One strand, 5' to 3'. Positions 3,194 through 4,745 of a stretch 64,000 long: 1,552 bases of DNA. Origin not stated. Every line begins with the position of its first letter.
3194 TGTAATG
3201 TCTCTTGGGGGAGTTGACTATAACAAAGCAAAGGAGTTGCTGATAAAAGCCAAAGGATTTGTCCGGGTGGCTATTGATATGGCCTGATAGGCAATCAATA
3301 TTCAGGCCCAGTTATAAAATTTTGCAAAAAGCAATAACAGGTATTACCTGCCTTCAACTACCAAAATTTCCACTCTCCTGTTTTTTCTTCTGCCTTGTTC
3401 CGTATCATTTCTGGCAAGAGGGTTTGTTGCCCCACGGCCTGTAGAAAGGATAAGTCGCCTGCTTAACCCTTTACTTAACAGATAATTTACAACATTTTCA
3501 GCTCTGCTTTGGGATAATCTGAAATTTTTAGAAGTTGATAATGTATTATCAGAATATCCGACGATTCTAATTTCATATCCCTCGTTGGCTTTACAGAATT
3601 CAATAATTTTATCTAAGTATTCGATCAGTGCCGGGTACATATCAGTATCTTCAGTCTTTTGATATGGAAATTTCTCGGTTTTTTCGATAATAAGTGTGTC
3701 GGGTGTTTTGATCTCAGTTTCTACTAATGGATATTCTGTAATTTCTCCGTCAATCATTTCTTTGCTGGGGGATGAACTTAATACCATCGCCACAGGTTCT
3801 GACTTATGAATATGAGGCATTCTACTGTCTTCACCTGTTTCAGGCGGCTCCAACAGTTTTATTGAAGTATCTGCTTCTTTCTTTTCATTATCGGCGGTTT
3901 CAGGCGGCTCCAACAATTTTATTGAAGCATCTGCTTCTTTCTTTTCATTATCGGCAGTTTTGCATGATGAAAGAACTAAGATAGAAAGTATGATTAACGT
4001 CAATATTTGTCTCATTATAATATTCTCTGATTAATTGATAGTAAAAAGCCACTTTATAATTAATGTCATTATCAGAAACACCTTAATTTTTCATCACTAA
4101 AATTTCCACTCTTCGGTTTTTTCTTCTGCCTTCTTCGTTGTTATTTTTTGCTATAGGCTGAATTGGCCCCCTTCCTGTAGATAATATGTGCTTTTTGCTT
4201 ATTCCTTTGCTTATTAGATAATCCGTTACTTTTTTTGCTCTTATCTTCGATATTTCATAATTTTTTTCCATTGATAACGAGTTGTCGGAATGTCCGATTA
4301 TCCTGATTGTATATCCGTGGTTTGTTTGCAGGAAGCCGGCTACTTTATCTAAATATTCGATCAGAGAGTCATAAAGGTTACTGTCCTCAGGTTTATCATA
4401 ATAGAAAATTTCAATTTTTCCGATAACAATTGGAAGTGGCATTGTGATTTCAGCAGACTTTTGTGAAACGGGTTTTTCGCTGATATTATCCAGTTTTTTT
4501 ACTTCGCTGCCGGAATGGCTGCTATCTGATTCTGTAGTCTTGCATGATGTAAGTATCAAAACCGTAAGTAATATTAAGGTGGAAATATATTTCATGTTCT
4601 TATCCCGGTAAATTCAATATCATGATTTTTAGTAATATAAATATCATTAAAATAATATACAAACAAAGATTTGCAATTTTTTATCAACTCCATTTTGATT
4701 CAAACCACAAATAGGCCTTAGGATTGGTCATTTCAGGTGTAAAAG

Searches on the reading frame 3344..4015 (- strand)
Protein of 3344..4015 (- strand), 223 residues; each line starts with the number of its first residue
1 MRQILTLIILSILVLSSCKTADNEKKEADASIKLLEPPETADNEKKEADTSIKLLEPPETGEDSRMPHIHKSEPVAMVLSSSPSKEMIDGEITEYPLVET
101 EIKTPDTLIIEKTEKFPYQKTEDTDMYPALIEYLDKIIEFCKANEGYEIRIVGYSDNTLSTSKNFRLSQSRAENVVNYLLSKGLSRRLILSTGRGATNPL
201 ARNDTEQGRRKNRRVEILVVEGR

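Call 3: search_protein_families(library=pfam, proteins=[window:3344-4015:-], max_evalue=1)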
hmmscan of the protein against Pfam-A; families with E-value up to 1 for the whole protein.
window:3344-4015:- (223 aa): 2 families
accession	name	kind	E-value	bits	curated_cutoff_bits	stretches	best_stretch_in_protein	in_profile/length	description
PF00691.25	OmpA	-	2.5e-17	63.5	27.2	1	128-213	11-98/98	OmpA family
PF15240.11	Pro-rich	-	0.048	14.4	30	1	5-69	3-62/175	Proline-rich protein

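Call 4: search_protein_families(library=ncbifam, proteins=[window:3344-4015:-], max_evalue=1)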
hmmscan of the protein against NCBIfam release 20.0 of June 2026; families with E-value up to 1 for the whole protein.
window:3344-4015:- (223 aa): 44 families (the best 25 are shown)
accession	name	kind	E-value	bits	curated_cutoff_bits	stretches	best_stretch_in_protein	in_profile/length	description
NF053611.1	YiaD_Gzip_OmpA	equivalog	2.4e-26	92.7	175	1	120-219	107-206/206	YiaD family glycine zipper/OmpA-like lipoprotein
NF053612.1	anchor_PA1041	equivalog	2.9e-21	76.5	250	1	102-219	119-235/236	PA1041 family peptidoglycan-binding anchor lipoprotein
TIGR03350.1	type_VI_ompA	equivalog_domain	2e-20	73.1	139.8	1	108-219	26-137/137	type VI secretion system protein TssL, long form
NF045787.1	OmpABordt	equivalog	2.9e-19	69.5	200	1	89-221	62-191/194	outer membrane protein OmpA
NF053585.1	OMP_LP_YfiB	equivalog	1e-18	67.7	128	1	147-220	88-161/163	outer membrane lipoprotein YfiB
NF007804.1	PRK10510.1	equivalog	9.1e-16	57.9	307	1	126-218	123-215/219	OmpA family lipoprotein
NF006541.1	PRK09038.1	equivalog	1.4e-15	57.6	283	1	129-220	155-249/253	flagellar motor protein MotD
NF005444.0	PRK07033.1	equivalog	2.9e-15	56.2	520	1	126-220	325-422/438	DotU family type VI secretion system protein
NF006508.0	PRK08944.1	subfamily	4.3e-15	55.7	259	1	104-222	169-290/304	MotB family protein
NF005999.0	PRK08126.1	subfamily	9.3e-15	54.3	571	1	146-221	353-432/432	hypothetical protein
NF053613.1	OMP_toxin_LptF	equivalog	1.1e-14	54.7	400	1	122-219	148-245/256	lipotoxin F family OmpA-related lipoprotein LptF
NF053607.1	CHU_0125_OmpA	equivalog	1.7e-13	50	620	1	118-221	534-638/639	CHU_0125 family OmpA-like outer membrane integrity protein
NF006285.1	PRK08457.1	equivalog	4.5e-12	46.3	250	1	130-218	138-229/253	flagellar motor protein MotB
NF038224.1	OmpA_like_CmpA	equivalog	1.8e-11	44.1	300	1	108-220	106-215/233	C-OmpA-like family protein CmpA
NF033763.1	exchanger_TraB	exception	2.2e-11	42.5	700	1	142-219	420-497/522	outer membrane exchange protein TraB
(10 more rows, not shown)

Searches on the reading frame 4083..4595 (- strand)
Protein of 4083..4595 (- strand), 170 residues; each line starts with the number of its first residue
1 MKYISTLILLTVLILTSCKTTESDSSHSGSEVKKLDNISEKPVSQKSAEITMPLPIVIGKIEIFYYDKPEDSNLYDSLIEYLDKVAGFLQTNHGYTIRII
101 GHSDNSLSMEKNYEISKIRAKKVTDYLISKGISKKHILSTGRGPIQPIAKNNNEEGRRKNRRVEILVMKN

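Call 3: search_protein_families(library=pfam, proteins=[window:4083-4595:-], max_evalue=1)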
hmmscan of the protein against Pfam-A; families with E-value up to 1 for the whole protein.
window:4083-4595:- (170 aa): 1 family
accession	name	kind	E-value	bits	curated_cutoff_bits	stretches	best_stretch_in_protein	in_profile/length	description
PF00691.25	OmpA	-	1.4e-16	61.1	27.2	1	69-161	4-98/98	OmpA family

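Call 4: search_protein_families(library=ncbifam, proteins=[window:4083-4595:-], max_evalue=1)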
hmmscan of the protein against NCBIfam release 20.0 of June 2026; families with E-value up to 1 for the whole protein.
window:4083-4595:- (170 aa): 48 families (the best 25 are shown)
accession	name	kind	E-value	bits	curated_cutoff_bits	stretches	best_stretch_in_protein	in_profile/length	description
NF053611.1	YiaD_Gzip_OmpA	equivalog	2.6e-27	95.9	175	1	71-167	110-206/206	YiaD family glycine zipper/OmpA-like lipoprotein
NF053612.1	anchor_PA1041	equivalog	2.2e-23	83.4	250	1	70-167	138-235/236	PA1041 family peptidoglycan-binding anchor lipoprotein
TIGR03350.1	type_VI_ompA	equivalog_domain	4.3e-22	78.5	139.8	1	71-167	38-137/137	type VI secretion system protein TssL, long form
NF053585.1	OMP_LP_YfiB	equivalog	9.1e-20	71.2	128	1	4-169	9-162/163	outer membrane lipoprotein YfiB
NF045787.1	OmpABordt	equivalog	2.2e-19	69.9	200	1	56-168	81-190/194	outer membrane protein OmpA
NF006541.1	PRK09038.1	equivalog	5.9e-18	65.4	283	1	71-170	149-251/253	flagellar motor protein MotD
NF005444.0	PRK07033.1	equivalog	8.2e-16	58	520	1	73-168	324-422/438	DotU family type VI secretion system protein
NF007804.1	PRK10510.1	equivalog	9.9e-16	57.8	307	1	73-166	122-215/219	OmpA family lipoprotein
NF005999.0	PRK08126.1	subfamily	1.3e-14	53.9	571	1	73-168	333-431/432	hypothetical protein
NF053613.1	OMP_toxin_LptF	equivalog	1.7e-14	54.1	400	1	72-167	150-245/256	lipotoxin F family OmpA-related lipoprotein LptF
NF033763.1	exchanger_TraB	exception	5.3e-14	51.1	700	1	80-168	409-498/522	outer membrane exchange protein TraB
NF006508.0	PRK08944.1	subfamily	6.8e-14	51.8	259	1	30-169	146-289/304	MotB family protein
TIGR02802.1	Pal_lipo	equivalog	1.1e-13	51.2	125.35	1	70-166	7-103/104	peptidoglycan-associated lipoprotein Pal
NF053607.1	CHU_0125_OmpA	equivalog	2.3e-13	49.5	620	1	62-168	531-637/639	CHU_0125 family OmpA-like outer membrane integrity protein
NF006285.1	PRK08457.1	equivalog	7.5e-13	48.8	250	1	25-167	86-230/253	flagellar motor protein MotB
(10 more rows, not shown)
